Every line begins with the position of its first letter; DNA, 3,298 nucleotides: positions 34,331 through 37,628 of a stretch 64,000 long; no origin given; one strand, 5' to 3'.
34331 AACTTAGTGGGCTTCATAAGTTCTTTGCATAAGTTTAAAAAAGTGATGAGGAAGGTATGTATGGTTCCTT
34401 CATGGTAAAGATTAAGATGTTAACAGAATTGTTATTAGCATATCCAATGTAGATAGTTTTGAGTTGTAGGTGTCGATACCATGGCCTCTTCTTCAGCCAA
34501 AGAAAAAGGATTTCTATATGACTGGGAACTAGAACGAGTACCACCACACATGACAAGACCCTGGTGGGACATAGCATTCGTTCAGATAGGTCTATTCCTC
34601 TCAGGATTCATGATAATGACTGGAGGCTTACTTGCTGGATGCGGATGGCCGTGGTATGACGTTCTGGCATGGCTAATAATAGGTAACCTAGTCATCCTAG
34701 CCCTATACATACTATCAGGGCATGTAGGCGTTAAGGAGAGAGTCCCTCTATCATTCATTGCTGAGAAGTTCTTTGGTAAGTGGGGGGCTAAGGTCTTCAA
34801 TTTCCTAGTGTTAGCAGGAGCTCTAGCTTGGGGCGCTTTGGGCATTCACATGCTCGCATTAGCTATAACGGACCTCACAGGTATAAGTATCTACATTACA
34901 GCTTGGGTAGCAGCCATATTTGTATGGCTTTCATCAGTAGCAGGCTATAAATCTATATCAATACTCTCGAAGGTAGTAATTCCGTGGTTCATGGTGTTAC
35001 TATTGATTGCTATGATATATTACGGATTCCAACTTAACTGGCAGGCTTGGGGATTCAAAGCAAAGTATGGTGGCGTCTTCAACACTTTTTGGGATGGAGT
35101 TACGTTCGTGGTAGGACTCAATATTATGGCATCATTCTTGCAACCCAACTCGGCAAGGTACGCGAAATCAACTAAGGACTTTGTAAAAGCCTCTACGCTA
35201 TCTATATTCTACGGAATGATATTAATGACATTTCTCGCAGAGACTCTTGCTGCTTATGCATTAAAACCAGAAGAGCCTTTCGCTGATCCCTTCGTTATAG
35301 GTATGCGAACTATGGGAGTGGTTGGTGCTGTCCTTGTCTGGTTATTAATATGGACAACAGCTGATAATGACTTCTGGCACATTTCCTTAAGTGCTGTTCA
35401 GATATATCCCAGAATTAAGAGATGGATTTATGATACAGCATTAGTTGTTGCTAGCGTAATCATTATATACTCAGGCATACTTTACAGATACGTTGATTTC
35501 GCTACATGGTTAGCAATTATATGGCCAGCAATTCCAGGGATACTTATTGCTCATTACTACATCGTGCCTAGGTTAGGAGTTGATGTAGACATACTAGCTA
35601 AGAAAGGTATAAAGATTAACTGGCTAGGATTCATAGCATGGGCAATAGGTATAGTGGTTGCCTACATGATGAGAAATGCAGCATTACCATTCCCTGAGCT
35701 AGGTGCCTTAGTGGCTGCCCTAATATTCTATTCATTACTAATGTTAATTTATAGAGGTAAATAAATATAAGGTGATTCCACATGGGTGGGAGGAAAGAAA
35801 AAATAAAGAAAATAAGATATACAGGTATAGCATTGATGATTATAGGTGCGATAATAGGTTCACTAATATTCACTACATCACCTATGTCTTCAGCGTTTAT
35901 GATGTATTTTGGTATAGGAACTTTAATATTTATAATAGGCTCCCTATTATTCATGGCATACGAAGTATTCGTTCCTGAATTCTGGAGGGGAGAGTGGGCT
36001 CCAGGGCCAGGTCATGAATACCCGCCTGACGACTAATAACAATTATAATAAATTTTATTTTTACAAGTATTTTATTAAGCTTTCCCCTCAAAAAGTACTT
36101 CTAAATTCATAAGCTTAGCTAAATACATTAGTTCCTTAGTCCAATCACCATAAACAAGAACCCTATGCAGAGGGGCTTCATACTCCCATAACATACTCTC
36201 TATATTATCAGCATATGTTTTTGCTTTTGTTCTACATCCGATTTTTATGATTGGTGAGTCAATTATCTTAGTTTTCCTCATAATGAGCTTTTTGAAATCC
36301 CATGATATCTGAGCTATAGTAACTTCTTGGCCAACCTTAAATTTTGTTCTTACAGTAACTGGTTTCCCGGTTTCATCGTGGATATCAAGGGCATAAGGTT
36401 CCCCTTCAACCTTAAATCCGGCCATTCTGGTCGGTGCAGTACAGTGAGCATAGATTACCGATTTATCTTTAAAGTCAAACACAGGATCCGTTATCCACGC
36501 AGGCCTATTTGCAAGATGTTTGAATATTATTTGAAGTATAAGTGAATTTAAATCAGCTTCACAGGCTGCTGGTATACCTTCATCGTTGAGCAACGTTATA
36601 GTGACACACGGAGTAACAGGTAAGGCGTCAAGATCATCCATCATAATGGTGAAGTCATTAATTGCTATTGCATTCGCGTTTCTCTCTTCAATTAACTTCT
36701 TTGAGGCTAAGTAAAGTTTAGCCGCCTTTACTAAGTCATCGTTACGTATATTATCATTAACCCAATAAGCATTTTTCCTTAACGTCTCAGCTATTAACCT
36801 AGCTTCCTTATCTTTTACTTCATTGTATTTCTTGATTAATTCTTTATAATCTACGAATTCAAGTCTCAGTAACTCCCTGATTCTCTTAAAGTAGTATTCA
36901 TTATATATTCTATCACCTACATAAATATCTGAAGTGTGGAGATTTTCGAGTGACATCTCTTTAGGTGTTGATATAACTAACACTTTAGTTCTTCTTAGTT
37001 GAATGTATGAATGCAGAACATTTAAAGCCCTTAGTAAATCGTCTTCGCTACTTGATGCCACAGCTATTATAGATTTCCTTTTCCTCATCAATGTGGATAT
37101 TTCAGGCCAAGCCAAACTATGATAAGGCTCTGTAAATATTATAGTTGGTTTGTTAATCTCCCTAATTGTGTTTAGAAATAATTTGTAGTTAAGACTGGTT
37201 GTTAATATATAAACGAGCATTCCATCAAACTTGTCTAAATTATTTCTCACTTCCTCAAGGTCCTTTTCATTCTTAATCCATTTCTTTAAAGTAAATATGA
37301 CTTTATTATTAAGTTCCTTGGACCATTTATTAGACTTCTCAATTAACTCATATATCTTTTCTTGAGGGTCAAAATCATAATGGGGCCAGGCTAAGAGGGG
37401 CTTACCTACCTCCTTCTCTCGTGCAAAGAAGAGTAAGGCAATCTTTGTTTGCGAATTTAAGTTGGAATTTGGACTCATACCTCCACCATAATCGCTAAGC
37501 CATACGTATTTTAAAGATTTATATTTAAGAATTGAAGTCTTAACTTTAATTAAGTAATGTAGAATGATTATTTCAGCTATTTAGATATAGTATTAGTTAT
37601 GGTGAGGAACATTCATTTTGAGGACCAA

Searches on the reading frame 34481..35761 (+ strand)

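Call 66: search_protein_families(library=pfam, proteins=[window:34481-35761:+], max_evalue=0.001)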
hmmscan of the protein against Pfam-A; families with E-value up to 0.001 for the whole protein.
window:34481-35761:+ (427 aa): 1 family
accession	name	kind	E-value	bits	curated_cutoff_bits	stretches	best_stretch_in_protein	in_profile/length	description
PF02133.21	Transp_cyt_pur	-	4e-07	29.6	23.5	1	27-398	10-417/440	Permease for cytosine/purines, uracil, thiamine, allantoin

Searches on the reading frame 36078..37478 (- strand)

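Call 89: search_protein_families(library=pfam, proteins=[window:36078-37478:-], max_evalue=0.01)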
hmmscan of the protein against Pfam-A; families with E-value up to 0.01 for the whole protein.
window:36078-37478:- (467 aa): 1 family
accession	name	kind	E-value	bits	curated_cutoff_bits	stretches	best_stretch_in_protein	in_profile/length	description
PF24856.1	AraA_central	-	0.00015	22.6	24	1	211-323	35-146/148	L-arabinose isomerase central domain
